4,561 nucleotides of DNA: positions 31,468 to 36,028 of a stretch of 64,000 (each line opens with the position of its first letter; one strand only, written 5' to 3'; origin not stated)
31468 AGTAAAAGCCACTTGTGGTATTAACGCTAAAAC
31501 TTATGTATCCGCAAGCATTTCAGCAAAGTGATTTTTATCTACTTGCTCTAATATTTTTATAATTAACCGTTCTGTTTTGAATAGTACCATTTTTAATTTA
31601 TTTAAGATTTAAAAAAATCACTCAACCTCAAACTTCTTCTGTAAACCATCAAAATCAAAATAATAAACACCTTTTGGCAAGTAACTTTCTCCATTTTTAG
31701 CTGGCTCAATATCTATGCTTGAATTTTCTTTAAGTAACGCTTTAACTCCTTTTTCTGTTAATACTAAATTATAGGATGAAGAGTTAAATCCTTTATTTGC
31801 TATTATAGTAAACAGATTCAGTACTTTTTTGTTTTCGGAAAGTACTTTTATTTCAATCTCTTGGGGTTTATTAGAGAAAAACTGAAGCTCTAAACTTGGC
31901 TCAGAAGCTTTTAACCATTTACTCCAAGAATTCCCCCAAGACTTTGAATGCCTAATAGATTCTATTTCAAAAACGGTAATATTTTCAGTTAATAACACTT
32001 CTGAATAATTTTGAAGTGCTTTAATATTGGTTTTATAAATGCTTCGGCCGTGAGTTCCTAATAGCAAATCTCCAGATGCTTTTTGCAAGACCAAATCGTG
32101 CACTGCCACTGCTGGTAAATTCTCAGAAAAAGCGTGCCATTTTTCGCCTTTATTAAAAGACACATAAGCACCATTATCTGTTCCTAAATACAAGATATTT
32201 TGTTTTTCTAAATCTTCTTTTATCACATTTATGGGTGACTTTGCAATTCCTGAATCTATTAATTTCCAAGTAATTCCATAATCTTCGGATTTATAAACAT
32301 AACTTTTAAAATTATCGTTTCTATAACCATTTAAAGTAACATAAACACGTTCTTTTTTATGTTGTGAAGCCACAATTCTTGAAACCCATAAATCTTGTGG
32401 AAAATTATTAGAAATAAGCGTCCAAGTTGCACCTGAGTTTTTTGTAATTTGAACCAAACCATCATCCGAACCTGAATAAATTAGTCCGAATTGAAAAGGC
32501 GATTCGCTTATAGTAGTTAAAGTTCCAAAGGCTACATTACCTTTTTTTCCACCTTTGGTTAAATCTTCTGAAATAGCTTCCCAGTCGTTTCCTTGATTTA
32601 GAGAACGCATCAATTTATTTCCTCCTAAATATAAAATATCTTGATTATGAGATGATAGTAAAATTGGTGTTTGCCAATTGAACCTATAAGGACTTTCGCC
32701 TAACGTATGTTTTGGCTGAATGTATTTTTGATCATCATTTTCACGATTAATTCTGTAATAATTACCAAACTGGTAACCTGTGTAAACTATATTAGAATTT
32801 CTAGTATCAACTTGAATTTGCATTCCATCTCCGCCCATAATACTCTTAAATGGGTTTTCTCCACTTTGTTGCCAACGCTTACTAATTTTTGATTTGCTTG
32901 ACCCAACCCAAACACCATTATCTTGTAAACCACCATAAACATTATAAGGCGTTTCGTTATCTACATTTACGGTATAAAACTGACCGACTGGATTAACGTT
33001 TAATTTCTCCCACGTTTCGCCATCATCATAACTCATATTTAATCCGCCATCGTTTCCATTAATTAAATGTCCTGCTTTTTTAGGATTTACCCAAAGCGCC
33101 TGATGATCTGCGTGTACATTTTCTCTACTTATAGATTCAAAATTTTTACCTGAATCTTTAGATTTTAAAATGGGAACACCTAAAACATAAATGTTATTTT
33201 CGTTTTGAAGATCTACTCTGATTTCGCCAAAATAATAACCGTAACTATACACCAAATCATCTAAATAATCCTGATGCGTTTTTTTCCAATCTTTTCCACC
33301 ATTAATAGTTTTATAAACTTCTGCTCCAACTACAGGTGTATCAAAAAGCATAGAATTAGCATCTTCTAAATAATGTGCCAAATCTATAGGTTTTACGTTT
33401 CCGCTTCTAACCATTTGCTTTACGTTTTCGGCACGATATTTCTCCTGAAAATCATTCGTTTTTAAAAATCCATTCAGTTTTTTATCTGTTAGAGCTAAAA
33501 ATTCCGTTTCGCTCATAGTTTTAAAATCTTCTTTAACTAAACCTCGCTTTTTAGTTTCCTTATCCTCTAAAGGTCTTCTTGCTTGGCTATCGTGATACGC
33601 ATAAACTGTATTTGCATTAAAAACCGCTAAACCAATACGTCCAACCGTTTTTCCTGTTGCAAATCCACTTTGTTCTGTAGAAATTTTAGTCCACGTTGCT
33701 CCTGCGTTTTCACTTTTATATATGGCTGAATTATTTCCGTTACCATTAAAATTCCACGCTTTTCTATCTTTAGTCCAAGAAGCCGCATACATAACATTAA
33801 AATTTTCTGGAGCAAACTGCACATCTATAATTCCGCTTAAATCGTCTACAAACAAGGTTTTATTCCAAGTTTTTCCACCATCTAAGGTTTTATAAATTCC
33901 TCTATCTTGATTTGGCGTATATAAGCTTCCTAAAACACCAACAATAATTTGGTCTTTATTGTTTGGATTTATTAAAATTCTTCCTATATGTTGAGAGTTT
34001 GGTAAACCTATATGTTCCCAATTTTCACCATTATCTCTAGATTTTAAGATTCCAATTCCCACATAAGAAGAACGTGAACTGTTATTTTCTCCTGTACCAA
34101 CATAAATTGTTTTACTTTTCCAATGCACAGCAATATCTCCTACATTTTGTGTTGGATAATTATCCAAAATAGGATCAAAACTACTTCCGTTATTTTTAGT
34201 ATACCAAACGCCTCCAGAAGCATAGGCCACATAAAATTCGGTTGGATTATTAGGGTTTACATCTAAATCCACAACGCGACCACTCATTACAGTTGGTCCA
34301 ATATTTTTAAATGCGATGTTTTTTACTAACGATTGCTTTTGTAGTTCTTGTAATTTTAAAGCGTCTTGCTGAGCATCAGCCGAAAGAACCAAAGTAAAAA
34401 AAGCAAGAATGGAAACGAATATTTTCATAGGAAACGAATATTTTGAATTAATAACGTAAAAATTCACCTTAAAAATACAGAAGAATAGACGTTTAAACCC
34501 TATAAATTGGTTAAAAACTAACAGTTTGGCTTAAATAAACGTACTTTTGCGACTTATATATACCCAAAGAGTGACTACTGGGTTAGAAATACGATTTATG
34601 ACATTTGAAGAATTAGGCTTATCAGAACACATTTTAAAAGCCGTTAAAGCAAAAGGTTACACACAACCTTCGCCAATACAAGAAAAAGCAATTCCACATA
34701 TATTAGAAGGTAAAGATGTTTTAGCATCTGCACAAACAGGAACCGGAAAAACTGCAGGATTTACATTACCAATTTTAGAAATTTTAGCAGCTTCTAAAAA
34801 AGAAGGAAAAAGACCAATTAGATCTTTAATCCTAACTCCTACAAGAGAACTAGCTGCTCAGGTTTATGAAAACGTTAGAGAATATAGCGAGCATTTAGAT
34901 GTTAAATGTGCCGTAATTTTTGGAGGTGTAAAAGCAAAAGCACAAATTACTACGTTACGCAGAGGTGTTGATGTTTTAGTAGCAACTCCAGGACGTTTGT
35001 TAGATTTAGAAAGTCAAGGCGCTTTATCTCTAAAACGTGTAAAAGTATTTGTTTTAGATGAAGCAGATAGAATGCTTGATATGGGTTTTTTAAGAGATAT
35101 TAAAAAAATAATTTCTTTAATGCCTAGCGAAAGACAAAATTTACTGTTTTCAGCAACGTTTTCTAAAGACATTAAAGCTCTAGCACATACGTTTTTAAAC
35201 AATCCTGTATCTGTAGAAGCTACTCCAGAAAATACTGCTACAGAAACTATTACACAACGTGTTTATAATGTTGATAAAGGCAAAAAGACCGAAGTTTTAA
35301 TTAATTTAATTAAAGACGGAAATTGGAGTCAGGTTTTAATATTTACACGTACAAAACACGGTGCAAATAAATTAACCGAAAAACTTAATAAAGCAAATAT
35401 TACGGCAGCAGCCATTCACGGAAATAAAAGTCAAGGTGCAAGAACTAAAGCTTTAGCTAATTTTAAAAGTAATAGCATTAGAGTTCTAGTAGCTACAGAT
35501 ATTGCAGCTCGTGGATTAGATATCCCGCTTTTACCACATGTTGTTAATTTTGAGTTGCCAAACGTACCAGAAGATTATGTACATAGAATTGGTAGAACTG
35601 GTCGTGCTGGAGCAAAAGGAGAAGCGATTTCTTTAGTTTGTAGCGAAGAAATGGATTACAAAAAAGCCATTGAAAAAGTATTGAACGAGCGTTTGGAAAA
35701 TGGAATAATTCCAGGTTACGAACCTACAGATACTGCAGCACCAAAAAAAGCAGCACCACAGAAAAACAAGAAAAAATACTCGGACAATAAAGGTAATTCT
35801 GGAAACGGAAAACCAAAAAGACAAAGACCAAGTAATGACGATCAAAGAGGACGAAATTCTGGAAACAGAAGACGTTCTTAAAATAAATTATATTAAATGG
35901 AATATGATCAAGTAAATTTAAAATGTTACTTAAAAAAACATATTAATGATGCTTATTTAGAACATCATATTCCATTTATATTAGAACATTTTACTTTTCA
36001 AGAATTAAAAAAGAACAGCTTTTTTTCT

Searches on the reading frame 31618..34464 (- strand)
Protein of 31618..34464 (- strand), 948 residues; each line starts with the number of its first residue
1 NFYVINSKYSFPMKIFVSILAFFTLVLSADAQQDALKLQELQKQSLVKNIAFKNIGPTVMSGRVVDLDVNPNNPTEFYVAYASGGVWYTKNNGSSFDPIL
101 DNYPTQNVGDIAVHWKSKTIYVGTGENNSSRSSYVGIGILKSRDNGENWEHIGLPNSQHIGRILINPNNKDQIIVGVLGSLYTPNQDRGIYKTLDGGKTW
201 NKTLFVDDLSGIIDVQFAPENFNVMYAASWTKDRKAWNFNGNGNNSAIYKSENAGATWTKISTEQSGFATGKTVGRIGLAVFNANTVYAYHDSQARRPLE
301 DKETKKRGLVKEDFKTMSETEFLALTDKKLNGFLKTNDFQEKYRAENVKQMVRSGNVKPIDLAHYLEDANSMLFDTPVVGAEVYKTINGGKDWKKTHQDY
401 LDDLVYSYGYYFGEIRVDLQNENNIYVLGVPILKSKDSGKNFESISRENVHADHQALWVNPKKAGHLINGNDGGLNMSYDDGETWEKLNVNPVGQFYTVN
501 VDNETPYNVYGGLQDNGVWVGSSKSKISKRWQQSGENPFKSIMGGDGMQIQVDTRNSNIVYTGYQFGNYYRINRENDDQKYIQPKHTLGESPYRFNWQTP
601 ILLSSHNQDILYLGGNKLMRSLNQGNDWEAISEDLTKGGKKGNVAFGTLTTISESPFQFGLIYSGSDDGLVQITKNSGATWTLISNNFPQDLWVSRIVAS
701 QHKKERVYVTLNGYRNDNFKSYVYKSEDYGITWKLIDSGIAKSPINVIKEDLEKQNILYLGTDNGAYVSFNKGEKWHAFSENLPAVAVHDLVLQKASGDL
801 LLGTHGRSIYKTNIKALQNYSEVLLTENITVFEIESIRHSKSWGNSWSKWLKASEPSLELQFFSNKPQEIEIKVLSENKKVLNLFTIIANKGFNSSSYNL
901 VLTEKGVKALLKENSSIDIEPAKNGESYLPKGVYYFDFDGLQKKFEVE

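Call 51: search_protein_families(library=pfam, proteins=[window:31618-34464:-], max_evalue=0.00001)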
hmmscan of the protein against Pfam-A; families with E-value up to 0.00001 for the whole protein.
window:31618-34464:- (948 aa): 3 families
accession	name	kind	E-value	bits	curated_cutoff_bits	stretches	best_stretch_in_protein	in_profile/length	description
PF15902.12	Sortilin-Vps10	-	2.5e-30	106.1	33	2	140-316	4-159/446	Sortilin, neurotensin receptor 3,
PF02012.26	BNR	-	5.7e-11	41.1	27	0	191-202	1-12/12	BNR/Asp-box repeat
PF14870.12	PSII_BNR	-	5.7e-07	29.5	27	0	382-507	39-159/303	Photosynthesis system II assembly factor YCF48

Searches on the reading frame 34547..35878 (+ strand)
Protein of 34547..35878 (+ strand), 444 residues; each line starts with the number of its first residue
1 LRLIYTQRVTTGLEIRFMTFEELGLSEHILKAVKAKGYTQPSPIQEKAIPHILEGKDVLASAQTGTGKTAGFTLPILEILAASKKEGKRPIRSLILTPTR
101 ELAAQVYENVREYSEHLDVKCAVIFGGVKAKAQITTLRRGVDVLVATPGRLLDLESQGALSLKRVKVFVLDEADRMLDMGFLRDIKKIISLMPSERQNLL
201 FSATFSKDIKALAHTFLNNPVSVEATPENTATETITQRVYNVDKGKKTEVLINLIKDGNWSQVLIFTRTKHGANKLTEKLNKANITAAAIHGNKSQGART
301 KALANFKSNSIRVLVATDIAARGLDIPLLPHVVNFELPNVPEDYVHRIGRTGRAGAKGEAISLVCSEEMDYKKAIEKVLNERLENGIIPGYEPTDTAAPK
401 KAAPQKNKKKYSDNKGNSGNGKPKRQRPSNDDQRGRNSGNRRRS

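Call 51: search_protein_families(library=pfam, proteins=[window:34547-35878:+], max_evalue=0.00001)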
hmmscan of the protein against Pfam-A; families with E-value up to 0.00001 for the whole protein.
window:34547-35878:+ (444 aa): 4 families
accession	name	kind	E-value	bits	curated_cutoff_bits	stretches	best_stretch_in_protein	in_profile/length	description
PF00270.35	DEAD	-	1.1e-51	175.3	26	1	42-211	1-166/167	DEAD/DEAH box helicase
PF00271.37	Helicase_C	-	8.7e-33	113.3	23.5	1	247-355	2-110/110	Helicase conserved C-terminal domain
PF04851.21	ResIII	-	4.1e-10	40.2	22.5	1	41-206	4-163/164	Type III restriction enzyme, res subunit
PF13245.12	AAA_19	-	4e-07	30.7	25.1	0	45-179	1-104/134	AAA domain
